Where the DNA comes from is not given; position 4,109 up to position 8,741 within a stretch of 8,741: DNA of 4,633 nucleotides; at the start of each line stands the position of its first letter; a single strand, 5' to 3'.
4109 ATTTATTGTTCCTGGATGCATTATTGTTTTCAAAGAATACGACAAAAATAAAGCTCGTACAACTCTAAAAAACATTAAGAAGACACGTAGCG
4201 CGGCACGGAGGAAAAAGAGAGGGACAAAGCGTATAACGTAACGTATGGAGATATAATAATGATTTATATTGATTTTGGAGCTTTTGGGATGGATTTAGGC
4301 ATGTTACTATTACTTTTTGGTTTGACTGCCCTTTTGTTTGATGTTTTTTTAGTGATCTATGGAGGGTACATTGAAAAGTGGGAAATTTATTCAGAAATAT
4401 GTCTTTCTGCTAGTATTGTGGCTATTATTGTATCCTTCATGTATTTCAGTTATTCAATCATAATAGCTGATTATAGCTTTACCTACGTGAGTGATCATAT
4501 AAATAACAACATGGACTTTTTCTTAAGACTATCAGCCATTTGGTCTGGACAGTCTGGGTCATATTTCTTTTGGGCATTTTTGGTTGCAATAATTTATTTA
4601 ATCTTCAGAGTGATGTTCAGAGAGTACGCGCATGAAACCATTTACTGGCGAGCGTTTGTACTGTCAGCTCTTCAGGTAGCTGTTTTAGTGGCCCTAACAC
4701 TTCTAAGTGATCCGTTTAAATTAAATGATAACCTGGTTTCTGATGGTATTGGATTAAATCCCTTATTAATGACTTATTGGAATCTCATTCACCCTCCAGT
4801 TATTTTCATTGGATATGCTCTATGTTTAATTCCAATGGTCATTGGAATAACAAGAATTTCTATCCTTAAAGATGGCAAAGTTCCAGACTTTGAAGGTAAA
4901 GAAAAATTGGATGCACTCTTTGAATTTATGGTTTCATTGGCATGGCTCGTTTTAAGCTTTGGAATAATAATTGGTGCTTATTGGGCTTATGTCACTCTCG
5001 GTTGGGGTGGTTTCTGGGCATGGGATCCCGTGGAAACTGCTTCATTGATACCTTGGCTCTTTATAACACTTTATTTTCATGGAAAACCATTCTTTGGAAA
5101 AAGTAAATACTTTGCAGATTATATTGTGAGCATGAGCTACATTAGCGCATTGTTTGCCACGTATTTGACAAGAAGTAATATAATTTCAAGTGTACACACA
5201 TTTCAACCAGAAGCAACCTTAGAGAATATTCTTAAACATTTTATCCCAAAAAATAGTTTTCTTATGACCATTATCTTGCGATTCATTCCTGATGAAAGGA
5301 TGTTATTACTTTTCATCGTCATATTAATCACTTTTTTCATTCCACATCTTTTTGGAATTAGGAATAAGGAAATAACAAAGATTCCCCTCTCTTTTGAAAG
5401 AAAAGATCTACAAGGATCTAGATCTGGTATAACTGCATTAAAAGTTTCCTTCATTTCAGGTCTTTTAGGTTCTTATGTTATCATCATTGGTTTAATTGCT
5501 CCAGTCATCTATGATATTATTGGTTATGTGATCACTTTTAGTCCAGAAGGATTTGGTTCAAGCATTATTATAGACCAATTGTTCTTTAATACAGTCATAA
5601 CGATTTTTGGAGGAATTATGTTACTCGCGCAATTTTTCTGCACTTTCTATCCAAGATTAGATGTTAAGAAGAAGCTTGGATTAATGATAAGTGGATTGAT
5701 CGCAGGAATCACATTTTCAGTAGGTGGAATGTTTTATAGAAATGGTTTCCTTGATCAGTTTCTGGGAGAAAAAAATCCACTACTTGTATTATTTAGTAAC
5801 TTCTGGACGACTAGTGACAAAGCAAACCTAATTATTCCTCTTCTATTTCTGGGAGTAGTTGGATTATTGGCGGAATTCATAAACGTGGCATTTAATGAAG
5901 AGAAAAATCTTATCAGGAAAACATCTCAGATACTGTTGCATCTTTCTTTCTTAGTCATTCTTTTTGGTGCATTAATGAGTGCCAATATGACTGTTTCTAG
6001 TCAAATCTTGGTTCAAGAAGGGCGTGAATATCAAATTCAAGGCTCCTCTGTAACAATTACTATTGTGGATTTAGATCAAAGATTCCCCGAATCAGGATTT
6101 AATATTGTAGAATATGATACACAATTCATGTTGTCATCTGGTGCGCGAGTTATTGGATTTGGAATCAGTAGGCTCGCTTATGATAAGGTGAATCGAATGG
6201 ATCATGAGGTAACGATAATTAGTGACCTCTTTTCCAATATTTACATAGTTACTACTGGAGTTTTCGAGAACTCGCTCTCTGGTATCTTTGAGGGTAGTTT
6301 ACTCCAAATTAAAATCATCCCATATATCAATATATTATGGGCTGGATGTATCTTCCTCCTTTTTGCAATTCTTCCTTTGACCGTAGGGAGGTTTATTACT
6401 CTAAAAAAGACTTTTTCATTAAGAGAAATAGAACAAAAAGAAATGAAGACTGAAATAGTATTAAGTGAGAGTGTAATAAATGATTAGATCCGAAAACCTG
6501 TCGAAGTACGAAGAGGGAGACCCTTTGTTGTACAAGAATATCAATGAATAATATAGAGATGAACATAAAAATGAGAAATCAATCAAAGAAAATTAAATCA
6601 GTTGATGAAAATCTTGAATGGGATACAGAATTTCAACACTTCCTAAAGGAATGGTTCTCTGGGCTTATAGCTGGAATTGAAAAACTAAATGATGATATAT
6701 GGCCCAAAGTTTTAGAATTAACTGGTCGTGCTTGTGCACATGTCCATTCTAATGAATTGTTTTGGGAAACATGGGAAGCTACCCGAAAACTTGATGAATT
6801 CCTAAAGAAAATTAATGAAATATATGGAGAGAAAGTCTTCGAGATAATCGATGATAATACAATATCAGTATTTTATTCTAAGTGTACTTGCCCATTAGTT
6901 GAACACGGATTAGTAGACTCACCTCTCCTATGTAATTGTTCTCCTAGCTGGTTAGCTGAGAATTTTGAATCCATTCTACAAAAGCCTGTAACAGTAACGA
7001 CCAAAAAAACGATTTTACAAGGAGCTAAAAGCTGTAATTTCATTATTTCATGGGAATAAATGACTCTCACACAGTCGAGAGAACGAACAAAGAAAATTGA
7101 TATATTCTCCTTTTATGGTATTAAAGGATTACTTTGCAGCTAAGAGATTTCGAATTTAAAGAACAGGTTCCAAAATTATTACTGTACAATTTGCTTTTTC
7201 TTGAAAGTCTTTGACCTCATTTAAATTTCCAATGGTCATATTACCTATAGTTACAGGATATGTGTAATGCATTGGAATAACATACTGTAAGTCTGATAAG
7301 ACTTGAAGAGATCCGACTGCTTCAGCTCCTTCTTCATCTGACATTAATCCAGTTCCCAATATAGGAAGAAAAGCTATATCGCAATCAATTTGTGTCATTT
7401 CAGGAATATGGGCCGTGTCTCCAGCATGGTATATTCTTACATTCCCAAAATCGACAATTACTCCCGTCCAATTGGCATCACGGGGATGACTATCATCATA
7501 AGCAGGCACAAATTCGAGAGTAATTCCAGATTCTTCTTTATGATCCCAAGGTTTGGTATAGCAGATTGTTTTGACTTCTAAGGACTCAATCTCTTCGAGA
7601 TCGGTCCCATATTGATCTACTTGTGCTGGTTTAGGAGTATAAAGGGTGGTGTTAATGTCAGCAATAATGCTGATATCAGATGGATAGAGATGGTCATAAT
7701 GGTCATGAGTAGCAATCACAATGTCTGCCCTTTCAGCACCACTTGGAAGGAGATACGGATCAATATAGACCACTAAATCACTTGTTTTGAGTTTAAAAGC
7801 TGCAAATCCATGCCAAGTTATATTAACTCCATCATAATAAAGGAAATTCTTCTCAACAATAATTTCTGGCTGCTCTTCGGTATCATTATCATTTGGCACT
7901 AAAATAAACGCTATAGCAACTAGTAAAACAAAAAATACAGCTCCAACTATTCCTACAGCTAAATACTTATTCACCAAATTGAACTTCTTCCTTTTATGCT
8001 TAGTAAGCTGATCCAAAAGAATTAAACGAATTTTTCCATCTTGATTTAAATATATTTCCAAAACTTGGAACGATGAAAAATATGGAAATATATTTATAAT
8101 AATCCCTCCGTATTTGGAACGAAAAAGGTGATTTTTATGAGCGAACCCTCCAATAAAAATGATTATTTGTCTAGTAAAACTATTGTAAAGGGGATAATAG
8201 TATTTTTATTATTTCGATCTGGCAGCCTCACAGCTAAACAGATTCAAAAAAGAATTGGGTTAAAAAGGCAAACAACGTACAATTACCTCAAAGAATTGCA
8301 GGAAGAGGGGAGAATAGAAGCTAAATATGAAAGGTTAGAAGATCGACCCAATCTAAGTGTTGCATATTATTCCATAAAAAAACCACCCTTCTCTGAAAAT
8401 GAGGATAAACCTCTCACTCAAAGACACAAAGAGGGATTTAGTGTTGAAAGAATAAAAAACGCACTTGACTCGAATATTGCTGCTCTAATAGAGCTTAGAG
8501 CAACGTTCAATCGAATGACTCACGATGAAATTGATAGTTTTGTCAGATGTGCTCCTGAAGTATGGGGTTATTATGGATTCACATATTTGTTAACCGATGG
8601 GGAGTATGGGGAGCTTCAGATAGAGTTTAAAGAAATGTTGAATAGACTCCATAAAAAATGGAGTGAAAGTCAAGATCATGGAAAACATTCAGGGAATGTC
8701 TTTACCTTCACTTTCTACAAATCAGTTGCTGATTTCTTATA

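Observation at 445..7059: Candidate self-contained system: cytochrome with atypical heme motifs plus its own CcmF and accessory proteins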

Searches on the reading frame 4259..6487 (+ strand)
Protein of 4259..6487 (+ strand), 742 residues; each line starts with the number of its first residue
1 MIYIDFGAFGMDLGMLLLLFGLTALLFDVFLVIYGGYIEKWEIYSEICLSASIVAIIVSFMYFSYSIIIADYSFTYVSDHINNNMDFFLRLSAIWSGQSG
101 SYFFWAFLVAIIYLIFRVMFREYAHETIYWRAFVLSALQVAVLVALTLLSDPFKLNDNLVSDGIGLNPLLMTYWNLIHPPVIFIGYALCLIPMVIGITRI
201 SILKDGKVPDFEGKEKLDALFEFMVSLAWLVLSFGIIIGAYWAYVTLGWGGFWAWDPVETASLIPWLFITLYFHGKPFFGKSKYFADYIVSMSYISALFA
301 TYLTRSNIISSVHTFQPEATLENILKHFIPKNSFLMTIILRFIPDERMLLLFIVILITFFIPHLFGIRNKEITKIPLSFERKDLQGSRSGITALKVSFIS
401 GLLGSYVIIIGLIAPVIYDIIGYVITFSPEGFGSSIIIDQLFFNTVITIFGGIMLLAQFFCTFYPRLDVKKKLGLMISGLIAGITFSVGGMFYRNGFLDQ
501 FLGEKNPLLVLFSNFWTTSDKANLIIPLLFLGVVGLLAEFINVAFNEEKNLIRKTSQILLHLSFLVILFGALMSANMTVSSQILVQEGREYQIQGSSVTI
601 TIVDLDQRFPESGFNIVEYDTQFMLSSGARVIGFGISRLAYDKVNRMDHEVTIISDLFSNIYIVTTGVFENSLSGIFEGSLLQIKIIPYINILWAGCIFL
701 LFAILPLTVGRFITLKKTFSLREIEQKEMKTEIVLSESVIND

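Call 3: search_protein_families(library=pfam, proteins=[window:4259-6487:+], max_evalue=0.1)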
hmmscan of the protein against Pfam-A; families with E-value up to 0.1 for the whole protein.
window:4259-6487:+ (742 aa): 3 families
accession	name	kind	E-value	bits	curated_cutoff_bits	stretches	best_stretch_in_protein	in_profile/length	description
PF01578.25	Cytochrom_C_asm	-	3.3e-26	92.7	29.9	1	95-306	1-206/212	Cytochrome C assembly protein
PF16327.10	CcmF_C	-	5.2e-07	29.6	28.7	1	555-702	177-314/323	Cytochrome c-type biogenesis protein CcmF C-terminal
PF05140.19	ResB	-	3.8e-05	23.1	24.6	1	548-592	145-189/486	ResB-like family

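Call 4: search_protein_families(library=ncbifam, proteins=[window:4259-6487:+], max_evalue=0.1)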
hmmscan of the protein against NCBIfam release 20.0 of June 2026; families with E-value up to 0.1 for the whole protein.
window:4259-6487:+ (742 aa): 4 families
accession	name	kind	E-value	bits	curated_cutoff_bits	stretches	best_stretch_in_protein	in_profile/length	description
TIGR00353.1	nrfE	subfamily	9.5e-45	153.5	569.05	1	60-703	2-567/578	heme lyase CcmF/NrfE family subunit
TIGR03145.1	cyt_nit_nrfE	subfamily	3.5e-44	151.5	927.3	1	12-318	4-307/631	heme lyase NrfEFG subunit NrfE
NF007691.0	PRK10369.1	subfamily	2.9e-40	138.6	394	1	12-477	6-426/573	heme lyase NrfEFG subunit NrfE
TIGR03144.1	cytochr_II_ccsB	equivalog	3.1e-14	53.3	187.6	1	103-314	33-250/252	c-type cytochrome biogenesis protein CcsB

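Call 30: search_solved_structures(query=window:4259-6487:+, max_evalue=0.001, show_alignments=1)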
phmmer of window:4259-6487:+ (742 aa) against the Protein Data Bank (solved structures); distinct sequences matched with E-value up to 0.001: 1.
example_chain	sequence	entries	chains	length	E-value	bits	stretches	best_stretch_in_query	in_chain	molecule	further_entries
6zmq_A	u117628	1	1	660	8.3e-31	110.6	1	10-318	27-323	Cytochrome C-type biogenesis protein ccmF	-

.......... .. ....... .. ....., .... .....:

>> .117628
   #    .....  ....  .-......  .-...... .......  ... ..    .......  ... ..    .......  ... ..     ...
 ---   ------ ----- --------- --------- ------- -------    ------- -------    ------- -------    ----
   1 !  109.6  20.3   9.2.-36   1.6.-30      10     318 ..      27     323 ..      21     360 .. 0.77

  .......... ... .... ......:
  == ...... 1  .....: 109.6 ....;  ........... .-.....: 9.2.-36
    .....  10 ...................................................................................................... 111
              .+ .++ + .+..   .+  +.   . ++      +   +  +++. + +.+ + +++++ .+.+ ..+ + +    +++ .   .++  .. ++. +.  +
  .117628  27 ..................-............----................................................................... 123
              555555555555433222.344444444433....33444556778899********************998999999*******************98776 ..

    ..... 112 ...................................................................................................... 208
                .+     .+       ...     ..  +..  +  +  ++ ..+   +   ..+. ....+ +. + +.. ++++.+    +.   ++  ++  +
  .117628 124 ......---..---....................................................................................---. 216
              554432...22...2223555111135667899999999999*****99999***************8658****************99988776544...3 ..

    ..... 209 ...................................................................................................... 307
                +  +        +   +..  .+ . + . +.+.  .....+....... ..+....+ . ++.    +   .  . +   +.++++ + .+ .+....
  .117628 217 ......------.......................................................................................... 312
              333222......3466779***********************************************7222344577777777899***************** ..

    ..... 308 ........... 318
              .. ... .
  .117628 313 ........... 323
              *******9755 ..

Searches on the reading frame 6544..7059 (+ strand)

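Call 3: search_protein_families(library=pfam, proteins=[window:6544-7059:+], max_evalue=0.1)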
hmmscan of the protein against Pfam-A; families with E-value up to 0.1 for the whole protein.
window:6544-7059:+ (171 aa): 1 family
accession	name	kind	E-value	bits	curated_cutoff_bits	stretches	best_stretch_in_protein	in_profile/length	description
PF18546.6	MetOD1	-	0.008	16.7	23.8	1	112-168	87-141/142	Methanogen output domain 1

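Call 4: search_protein_families(library=ncbifam, proteins=[window:6544-7059:+], max_evalue=0.1)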
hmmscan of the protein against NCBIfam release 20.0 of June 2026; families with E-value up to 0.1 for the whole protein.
window:6544-7059:+ (171 aa): 0 families

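Call 74: search_protein_families(library=pfam, proteins=[window:6571-7059:+], max_evalue=1)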
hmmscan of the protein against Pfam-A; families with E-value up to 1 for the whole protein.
window:6571-7059:+ (162 aa): 2 families
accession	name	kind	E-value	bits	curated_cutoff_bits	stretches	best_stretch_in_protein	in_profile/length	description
PF18546.6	MetOD1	-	0.0047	17.4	23.8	1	103-159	87-141/142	Methanogen output domain 1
PF04118.20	Dopey_N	-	0.12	12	26.4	1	19-67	129-177/306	Dopey, N-terminal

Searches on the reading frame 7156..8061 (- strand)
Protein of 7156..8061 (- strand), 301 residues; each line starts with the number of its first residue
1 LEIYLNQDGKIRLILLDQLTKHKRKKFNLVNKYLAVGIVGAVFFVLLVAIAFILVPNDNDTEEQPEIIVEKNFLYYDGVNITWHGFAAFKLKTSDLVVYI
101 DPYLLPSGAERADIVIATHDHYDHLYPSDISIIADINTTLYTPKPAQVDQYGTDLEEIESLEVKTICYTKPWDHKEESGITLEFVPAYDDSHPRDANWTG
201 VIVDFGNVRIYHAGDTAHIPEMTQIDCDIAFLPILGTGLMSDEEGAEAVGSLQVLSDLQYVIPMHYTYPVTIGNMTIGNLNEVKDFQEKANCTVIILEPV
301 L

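Call 3: search_protein_families(library=pfam, proteins=[window:7156-8061:-], max_evalue=0.1)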
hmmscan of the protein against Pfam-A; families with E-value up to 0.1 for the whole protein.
window:7156-8061:- (301 aa): 3 families
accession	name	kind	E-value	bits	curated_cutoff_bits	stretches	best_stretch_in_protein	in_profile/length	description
PF13483.12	Lactamase_B_3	-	3.7e-18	66.5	24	1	80-265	1-160/160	Beta-lactamase superfamily domain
PF12706.13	Lactamase_B_2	-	1e-14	55.1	27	1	108-266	27-200/200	Beta-lactamase superfamily domain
PF00753.33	Lactamase_B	-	0.0023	18.4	22.7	0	107-125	39-57/196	Metallo-beta-lactamase superfamily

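Call 4: search_protein_families(library=ncbifam, proteins=[window:7156-8061:-], max_evalue=0.1)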
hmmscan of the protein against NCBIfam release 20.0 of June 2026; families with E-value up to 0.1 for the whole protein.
window:7156-8061:- (301 aa): 2 families
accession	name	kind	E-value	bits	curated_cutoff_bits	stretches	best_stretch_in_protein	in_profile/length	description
NF001911.0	PRK00685.1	equivalog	1e-18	67.7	144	1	80-270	2-199/228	metal-dependent hydrolase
NF053815.1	teico_TcaA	equivalog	0.07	11.9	550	1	23-70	42-87/463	membrane-associated protein TcaA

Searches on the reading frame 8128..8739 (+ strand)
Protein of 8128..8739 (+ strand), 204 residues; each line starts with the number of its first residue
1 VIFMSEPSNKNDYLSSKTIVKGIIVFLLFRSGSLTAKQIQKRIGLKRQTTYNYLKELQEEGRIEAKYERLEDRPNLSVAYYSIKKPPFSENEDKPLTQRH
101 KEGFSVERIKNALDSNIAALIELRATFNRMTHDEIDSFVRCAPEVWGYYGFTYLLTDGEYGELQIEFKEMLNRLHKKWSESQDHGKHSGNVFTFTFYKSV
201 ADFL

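Call 3: search_protein_families(library=pfam, proteins=[window:8128-8739:+], max_evalue=0.1)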
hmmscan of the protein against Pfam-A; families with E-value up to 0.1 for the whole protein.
window:8128-8739:+ (204 aa): 15 families
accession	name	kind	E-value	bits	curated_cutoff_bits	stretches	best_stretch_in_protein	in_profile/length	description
PF13412.12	HTH_24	-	8.8e-06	25.7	21.9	1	24-64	8-48/48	Winged helix-turn-helix DNA-binding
PF01978.25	TrmB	-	1.2e-05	25.4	25.6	1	28-74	17-59/68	Sugar-specific transcriptional regulator TrmB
PF08279.18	HTH_11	-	4.6e-05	23.7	25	1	24-66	5-49/55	HTH domain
PF01047.28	MarR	-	0.00031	21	24.6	1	24-64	8-48/59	MarR family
PF09339.16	HTH_IclR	-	0.00099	19.3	22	1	32-63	17-48/52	IclR helix-turn-helix domain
PF14493.12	HTH_40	-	0.0023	18.6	27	1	32-110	11-86/89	Helix-turn-helix domain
PF13545.12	HTH_Crp_2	-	0.0035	17.7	27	1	34-74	23-65/70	Crp-like helix-turn-helix domain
PF12802.13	MarR_2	-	0.0056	17.3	27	1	26-63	13-50/61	MarR family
PF13551.12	HTH_29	-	0.0077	16.7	28.1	1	28-63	7-41/64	Winged helix-turn helix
PF02002.24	TFIIE_alpha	-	0.0079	16.5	22.9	1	24-87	18-80/105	TFIIE alpha subunit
PF13384.12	HTH_23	-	0.015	15.5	24.6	1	28-61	13-45/50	Homeodomain-like domain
PF08222.17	HTH_CodY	-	0.02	14.9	27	1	32-66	3-37/61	CodY helix-turn-helix domain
PF12840.13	HTH_20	-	0.026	14.9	27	0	29-59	13-44/51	Helix-turn-helix domain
PF08524.16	rRNA_processing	-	0.035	14.6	23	1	35-69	14-47/144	rRNA processing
PF13518.12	HTH_28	-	0.071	13.7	25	0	24-65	5-43/52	Helix-turn-helix domain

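Call 4: search_protein_families(library=ncbifam, proteins=[window:8128-8739:+], max_evalue=0.1)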
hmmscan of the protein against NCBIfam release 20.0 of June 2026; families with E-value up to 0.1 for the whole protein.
window:8128-8739:+ (204 aa): 7 families
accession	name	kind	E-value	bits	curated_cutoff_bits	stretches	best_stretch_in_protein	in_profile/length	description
NF053660.1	ORF80_fam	equivalog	9.2e-05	22.3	95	1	21-73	4-56/70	ORF80 family leucine zipper DNA-binding protein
TIGR01884.1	cas_HTH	subfamily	0.0019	17.7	60.2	1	27-69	150-192/202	CRISPR-associated CARF protein Csa3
TIGR02702.1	SufR_cyano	equivalog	0.024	14.3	178.8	1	23-76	5-60/208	iron-sulfur cluster biosynthesis transcriptional regulator SufR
NF007720.0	PRK10411.1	equivalog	0.026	13.8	259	1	23-69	8-54/243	L-fucose operon activator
NF053756.1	MreA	equivalog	0.03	14.1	100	1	24-86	22-83/110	MreA family transcriptional regulator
NF007339.0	PRK09834.1-1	equivalog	0.079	12.2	299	0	27-63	32-68/271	DNA-binding transcriptional regulator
NF033545.0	transpos_IS630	equivalog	0.085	12.3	100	0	27-73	6-47/299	IS630 family transposase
